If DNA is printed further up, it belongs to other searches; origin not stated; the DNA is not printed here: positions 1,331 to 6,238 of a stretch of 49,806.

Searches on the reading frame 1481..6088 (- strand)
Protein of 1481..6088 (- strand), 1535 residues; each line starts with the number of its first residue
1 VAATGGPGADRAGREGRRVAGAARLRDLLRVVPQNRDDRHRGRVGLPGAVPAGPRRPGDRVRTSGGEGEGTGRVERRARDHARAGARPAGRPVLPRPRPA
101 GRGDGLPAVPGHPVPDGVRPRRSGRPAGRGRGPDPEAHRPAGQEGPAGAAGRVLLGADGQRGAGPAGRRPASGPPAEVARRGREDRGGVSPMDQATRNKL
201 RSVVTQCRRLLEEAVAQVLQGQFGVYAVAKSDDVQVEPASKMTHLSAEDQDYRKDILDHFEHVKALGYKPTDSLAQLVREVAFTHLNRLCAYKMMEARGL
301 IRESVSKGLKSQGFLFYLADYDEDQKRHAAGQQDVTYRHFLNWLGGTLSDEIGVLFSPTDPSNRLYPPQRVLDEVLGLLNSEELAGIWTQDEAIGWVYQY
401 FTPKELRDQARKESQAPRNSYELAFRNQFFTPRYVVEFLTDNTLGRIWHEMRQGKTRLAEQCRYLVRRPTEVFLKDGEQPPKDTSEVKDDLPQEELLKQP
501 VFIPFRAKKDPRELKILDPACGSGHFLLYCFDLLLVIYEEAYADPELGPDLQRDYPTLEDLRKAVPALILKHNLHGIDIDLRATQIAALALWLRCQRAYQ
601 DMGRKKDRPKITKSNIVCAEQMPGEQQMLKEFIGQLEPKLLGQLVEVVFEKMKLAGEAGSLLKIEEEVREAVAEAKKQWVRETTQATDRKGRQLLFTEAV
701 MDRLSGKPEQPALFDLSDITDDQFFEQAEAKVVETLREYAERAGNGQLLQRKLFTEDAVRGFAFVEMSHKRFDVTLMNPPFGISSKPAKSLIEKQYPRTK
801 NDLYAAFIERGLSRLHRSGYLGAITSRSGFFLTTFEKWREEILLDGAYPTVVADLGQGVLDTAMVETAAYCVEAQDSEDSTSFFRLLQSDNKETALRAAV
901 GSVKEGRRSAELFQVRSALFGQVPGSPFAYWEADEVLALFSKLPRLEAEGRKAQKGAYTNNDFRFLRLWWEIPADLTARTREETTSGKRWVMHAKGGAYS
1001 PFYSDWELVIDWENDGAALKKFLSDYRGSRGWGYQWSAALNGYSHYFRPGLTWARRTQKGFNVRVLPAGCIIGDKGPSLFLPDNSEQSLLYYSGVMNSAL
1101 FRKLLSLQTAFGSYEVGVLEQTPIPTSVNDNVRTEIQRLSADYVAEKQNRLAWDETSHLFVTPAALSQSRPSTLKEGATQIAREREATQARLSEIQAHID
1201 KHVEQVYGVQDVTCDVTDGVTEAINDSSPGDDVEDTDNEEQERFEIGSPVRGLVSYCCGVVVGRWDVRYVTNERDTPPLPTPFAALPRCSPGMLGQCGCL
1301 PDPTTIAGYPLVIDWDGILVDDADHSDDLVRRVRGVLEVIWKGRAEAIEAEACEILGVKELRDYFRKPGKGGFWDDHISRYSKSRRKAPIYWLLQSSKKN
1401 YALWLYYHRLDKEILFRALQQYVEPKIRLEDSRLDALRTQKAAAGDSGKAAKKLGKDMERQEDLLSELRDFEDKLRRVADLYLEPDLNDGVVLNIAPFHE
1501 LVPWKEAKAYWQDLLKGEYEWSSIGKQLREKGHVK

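Call 70: search_protein_families(library=pfam, proteins=[window:1481-6088:-], max_evalue=0.0001)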
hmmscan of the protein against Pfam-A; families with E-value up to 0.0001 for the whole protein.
window:1481-6088:- (1535 aa): 2 families
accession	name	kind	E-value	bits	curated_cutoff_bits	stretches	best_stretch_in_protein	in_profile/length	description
PF07669.17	Eco57I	-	2.5e-17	64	25.3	1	572-845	1-156/171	Eco57I restriction-modification methylase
PF20473.4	MmeI_Mtase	-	2.2e-07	30.8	27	1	513-604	20-95/259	MmeI, DNA-methyltransferase domain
